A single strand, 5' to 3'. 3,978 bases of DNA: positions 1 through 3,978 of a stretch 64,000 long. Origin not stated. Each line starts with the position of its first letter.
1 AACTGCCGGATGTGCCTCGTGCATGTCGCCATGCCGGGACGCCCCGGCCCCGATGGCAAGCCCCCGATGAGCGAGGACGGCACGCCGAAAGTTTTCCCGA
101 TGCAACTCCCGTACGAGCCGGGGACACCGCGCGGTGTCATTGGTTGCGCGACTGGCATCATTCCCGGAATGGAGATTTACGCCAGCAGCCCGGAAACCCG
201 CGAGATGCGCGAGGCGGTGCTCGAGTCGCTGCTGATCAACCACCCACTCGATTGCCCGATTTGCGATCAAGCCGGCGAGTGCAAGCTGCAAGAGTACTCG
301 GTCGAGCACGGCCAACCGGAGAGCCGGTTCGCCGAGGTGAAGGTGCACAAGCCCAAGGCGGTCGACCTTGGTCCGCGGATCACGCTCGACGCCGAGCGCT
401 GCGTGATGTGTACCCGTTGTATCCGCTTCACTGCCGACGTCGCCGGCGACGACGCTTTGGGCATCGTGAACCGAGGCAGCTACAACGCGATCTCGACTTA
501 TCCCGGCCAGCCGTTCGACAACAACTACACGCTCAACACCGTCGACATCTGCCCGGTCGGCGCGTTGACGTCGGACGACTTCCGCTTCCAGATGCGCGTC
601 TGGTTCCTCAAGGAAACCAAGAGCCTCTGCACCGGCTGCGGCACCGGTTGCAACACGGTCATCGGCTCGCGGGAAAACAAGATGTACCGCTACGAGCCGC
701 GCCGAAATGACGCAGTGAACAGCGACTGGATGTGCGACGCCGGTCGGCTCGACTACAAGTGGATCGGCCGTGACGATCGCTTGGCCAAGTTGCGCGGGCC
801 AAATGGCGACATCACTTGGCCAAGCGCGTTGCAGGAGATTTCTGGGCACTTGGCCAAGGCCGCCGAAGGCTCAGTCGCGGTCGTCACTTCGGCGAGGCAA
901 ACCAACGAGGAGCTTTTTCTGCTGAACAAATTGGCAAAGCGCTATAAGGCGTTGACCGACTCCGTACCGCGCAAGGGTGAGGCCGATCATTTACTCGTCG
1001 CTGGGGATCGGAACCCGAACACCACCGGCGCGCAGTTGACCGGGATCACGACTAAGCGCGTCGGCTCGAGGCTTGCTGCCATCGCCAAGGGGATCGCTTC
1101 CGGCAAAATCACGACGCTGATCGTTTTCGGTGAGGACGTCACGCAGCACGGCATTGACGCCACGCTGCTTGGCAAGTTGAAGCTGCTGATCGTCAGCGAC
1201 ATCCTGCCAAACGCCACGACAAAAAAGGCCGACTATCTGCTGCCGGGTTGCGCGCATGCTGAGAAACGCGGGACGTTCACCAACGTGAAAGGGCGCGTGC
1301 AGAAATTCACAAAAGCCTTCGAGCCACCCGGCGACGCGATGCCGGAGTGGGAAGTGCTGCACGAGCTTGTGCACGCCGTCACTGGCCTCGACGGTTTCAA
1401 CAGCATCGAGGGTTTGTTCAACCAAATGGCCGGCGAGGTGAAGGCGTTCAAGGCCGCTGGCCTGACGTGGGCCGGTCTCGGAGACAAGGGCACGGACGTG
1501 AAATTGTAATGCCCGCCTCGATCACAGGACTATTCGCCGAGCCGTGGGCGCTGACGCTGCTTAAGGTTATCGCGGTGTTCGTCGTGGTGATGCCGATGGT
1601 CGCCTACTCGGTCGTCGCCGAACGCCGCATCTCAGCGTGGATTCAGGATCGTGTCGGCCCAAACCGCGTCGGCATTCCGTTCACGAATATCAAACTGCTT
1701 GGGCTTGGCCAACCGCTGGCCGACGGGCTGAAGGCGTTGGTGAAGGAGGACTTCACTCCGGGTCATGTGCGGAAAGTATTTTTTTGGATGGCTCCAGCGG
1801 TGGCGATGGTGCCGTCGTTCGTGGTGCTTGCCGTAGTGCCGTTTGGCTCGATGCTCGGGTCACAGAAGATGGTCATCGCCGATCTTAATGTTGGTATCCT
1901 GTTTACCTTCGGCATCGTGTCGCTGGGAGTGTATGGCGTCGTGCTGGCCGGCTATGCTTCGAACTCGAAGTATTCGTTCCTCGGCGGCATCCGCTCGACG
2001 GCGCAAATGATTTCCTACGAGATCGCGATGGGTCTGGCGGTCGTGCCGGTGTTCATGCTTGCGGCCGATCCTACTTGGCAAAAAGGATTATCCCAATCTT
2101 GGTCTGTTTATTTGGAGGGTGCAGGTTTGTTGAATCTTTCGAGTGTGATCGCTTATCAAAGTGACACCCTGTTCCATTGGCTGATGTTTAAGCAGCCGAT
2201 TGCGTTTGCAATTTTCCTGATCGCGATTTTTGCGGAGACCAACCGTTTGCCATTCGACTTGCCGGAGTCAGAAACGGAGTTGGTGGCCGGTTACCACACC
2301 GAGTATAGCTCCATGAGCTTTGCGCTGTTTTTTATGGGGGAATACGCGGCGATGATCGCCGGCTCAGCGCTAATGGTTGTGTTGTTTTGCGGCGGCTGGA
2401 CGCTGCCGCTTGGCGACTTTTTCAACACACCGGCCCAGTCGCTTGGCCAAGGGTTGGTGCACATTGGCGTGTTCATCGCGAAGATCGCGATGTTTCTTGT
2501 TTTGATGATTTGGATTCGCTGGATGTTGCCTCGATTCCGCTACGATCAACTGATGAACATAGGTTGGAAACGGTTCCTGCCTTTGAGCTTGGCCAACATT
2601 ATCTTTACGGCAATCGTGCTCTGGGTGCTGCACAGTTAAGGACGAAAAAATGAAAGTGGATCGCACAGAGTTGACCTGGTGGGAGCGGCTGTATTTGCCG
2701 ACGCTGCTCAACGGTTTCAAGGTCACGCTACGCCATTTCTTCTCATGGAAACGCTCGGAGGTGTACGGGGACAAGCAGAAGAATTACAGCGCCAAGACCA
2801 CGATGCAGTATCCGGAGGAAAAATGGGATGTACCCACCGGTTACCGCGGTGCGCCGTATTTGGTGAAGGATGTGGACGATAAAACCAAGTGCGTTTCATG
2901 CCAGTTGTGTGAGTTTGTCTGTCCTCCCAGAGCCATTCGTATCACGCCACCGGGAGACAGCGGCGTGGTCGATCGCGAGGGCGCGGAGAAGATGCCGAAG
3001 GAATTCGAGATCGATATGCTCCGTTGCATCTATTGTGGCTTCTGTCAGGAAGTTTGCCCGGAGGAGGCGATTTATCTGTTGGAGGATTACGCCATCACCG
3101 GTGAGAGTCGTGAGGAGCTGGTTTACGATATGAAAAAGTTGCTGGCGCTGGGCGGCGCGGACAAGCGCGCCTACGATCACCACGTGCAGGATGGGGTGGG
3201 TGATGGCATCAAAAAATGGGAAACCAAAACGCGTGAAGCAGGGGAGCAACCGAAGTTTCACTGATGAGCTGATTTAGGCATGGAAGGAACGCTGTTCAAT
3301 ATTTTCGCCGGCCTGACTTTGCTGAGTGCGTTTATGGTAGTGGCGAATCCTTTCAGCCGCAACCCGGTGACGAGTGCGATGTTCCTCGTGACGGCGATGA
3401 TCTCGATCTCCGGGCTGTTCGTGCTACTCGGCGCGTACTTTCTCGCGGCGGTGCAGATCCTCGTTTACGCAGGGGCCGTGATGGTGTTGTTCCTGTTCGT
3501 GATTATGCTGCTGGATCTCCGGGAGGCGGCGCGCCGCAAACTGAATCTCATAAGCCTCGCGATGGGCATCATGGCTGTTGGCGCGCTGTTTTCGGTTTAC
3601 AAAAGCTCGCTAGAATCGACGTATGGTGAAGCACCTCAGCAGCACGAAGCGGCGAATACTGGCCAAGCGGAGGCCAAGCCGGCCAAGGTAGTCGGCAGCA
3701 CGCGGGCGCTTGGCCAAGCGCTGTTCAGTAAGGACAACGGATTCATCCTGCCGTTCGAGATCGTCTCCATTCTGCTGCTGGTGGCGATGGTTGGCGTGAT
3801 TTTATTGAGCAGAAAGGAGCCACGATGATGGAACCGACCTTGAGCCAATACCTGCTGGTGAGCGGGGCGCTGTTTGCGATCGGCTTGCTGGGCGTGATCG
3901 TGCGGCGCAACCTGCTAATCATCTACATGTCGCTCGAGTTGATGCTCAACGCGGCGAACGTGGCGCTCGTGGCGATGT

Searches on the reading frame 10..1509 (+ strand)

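Call 80: search_protein_families(library=pfam, proteins=[window:10-1509:+], max_evalue=0.00001)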
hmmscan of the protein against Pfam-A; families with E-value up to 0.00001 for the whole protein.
window:10-1509:+ (499 aa): 5 families
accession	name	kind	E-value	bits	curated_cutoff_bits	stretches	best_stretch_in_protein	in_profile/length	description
PF22117.2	Fer4_Nqo3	-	1.1e-24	86.8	27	1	121-187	1-67/67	NADH-quinone oxidoreductase subunit 3, ferredoxin-like domain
PF00384.28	Molybdopterin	-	6e-22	78.6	24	1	352-454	244-351/353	Molybdopterin oxidoreductase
PF10588.14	NADH-G_4Fe-4S_3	-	7.8e-16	57.8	27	1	67-106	1-40/40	NADH-ubiquinone oxidoreductase-G iron-sulfur binding region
PF22151.2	Fer4_NDSU1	-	2.3e-06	27.5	23.8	1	201-248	2-49/51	NADH-ubiquinone oxidoreductase NDSU1/NuoG-like, 4Fe-4S domain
PF04879.21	Molybdop_Fe4S4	-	5.1e-06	26.8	22.7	0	201-246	2-47/55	Molybdopterin oxidoreductase Fe4S4 domain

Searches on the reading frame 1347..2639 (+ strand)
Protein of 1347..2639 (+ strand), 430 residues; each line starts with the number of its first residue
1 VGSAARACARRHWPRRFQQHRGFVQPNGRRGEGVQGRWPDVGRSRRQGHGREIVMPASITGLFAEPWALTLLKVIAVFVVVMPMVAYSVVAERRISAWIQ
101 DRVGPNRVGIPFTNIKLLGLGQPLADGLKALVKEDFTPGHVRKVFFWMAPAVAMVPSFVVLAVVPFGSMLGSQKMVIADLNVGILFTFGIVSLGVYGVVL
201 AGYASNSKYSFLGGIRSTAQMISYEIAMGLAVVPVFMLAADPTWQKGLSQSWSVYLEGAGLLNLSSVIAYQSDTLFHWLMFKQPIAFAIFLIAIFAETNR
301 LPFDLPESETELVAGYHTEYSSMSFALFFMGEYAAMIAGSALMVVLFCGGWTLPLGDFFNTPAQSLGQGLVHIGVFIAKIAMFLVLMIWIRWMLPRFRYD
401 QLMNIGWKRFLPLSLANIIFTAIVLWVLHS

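Call 80: search_protein_families(library=pfam, proteins=[window:1347-2639:+], max_evalue=0.00001)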
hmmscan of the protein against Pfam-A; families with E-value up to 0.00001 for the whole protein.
window:1347-2639:+ (430 aa): 1 family
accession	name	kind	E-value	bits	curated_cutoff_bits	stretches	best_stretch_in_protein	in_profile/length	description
PF00146.26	NADHdh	-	2e-111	372.5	27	1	73-422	2-298/298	NADH dehydrogenase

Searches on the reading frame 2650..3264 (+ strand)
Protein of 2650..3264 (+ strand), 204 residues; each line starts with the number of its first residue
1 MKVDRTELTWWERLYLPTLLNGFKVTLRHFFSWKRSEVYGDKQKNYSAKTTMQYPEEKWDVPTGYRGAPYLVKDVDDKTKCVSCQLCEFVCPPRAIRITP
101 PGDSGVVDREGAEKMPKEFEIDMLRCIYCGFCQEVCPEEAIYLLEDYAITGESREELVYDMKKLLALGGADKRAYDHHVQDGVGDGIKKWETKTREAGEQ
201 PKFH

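Call 80: search_protein_families(library=pfam, proteins=[window:2650-3264:+], max_evalue=0.00001)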
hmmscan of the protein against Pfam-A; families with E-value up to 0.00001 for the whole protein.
window:2650-3264:+ (204 aa): 10 families
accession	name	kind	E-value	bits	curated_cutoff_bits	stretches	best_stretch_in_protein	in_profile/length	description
PF00037.32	Fer4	-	5.7e-13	48.5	21.1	1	120-142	2-24/24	4Fe-4S binding domain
PF12838.12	Fer4_7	-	3.4e-10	40.7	27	1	80-140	1-52/52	4Fe-4S dicluster domain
PF13187.11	Fer4_9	-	8e-08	32.6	27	1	80-141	1-52/52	4Fe-4S dicluster domain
PF12837.12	Fer4_6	-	1.6e-07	31.4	25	0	120-141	3-24/24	4Fe-4S binding domain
PF13183.11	Fer4_8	-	1.9e-07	31.9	27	0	79-139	3-67/68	4Fe-4S dicluster domain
PF12797.12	Fer4_2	-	2.3e-07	30.8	24.5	0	120-138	4-22/22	4Fe-4S binding domain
PF13237.11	Fer4_10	-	3e-07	30.7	25.5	1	74-137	2-53/53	4Fe-4S dicluster domain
PF13484.11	Fer4_16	-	3.3e-07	31.4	30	1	80-138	1-65/66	4Fe-4S double cluster binding domain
PF14697.11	Fer4_21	-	3.4e-07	30.7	35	0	78-97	38-58/59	4Fe-4S dicluster domain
PF13534.11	Fer4_17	-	5.5e-06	27.3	22.2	0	122-139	42-59/61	4Fe-4S dicluster domain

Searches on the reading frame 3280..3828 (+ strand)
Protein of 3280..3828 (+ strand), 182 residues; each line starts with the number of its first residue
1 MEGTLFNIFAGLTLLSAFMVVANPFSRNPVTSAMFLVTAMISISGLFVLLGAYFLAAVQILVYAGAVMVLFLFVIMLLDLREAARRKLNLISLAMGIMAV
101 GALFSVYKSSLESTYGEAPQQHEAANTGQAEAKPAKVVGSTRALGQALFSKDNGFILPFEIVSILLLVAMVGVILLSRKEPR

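Call 80: search_protein_families(library=pfam, proteins=[window:3280-3828:+], max_evalue=0.00001)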
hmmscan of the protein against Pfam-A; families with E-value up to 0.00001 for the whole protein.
window:3280-3828:+ (182 aa): 1 family
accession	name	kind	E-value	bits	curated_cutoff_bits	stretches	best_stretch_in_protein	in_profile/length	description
PF00499.25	Oxidored_q3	-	4.7e-38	130.6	33.2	1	25-176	7-146/146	NADH-ubiquinone/plastoquinone oxidoreductase chain 6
